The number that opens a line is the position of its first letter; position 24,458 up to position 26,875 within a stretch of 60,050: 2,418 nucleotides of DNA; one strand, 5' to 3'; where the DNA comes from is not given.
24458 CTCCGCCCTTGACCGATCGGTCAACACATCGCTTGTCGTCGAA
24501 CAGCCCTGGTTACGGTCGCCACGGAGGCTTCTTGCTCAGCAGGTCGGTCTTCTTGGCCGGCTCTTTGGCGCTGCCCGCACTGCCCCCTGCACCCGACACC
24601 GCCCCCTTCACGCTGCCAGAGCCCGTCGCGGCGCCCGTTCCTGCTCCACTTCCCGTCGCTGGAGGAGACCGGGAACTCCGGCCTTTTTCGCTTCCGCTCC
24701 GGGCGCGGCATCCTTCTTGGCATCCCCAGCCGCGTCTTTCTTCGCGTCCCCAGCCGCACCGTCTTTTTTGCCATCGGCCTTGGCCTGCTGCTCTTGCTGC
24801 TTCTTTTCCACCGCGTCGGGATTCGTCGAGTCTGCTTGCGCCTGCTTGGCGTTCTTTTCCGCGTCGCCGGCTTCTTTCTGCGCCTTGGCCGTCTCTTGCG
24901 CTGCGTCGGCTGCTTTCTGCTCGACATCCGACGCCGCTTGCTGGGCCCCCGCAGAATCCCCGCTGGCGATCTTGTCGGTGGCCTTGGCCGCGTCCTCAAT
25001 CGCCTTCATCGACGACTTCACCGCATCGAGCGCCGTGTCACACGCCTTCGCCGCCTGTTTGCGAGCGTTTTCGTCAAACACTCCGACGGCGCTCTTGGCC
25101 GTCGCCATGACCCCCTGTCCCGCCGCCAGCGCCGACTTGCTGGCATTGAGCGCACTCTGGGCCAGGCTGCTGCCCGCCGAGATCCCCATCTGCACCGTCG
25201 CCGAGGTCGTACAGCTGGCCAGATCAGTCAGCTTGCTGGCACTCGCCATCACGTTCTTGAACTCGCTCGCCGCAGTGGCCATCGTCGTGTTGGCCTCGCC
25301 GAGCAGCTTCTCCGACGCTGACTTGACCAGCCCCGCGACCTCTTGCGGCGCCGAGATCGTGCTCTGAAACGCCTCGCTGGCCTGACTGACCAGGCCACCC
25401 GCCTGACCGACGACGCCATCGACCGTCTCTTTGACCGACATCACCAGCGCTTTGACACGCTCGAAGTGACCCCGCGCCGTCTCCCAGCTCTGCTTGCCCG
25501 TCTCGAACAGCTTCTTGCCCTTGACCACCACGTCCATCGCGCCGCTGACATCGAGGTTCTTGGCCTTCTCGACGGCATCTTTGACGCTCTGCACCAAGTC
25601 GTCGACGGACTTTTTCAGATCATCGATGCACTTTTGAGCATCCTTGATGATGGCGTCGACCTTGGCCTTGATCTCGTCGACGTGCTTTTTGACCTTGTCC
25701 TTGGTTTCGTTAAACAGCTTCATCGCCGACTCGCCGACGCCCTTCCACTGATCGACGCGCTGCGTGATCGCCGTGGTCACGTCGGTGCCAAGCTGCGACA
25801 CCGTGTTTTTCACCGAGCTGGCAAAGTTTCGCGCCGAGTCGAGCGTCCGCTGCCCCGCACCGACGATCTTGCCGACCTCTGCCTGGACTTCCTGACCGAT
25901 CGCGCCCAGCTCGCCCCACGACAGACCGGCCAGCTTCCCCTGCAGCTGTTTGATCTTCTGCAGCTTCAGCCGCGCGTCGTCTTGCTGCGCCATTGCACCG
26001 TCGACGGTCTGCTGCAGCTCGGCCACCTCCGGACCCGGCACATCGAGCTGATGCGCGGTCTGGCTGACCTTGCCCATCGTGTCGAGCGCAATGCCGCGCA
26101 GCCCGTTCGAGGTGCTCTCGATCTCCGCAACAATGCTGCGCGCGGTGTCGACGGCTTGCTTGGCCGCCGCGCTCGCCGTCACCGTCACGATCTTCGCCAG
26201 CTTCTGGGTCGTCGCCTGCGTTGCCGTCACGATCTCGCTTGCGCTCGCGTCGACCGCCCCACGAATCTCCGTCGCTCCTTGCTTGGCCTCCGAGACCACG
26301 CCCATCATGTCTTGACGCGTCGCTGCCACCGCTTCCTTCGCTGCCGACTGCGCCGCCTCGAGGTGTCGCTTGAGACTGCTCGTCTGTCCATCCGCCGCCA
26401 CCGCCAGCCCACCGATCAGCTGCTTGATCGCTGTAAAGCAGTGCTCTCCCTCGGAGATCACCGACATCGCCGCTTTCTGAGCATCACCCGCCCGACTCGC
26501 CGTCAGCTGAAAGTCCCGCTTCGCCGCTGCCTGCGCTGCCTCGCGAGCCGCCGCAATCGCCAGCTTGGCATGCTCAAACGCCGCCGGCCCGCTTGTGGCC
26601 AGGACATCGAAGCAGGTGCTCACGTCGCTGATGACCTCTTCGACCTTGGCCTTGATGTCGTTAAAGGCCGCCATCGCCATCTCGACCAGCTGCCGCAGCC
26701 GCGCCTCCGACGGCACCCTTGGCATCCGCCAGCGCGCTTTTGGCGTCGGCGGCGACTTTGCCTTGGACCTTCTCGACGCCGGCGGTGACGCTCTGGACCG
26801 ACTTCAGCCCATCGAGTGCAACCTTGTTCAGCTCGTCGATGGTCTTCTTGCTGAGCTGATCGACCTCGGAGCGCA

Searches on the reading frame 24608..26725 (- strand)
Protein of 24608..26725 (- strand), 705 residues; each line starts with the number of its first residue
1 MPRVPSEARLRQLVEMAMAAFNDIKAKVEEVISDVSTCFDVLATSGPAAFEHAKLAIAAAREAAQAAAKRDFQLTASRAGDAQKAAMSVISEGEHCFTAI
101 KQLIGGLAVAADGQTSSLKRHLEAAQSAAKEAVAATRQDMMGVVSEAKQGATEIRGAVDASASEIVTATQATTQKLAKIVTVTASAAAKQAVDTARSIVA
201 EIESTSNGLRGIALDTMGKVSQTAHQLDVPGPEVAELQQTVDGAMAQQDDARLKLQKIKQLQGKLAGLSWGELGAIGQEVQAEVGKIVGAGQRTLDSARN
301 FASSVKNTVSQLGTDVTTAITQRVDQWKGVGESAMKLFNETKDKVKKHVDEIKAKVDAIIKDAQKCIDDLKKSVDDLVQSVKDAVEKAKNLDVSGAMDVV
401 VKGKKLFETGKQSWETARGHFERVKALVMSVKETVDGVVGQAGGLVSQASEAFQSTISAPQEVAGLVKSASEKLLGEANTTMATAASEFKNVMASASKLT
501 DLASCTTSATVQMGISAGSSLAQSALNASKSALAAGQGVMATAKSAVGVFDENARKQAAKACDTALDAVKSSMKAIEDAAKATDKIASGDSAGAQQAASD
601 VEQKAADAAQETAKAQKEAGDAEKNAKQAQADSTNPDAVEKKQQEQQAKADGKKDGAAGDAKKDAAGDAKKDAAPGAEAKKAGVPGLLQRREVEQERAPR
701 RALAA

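Call 29: search_protein_families(library=pfam, proteins=[window:24608-26725:-], max_evalue=0.001)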
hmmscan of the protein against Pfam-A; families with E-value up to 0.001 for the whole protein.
window:24608-26725:- (705 aa): 1 family
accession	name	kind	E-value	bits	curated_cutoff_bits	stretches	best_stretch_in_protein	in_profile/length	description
PF07464.16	ApoLp-III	-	0.00047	20.8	36.3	1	278-389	5-111/146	Apolipophorin-III precursor (apoLp-III)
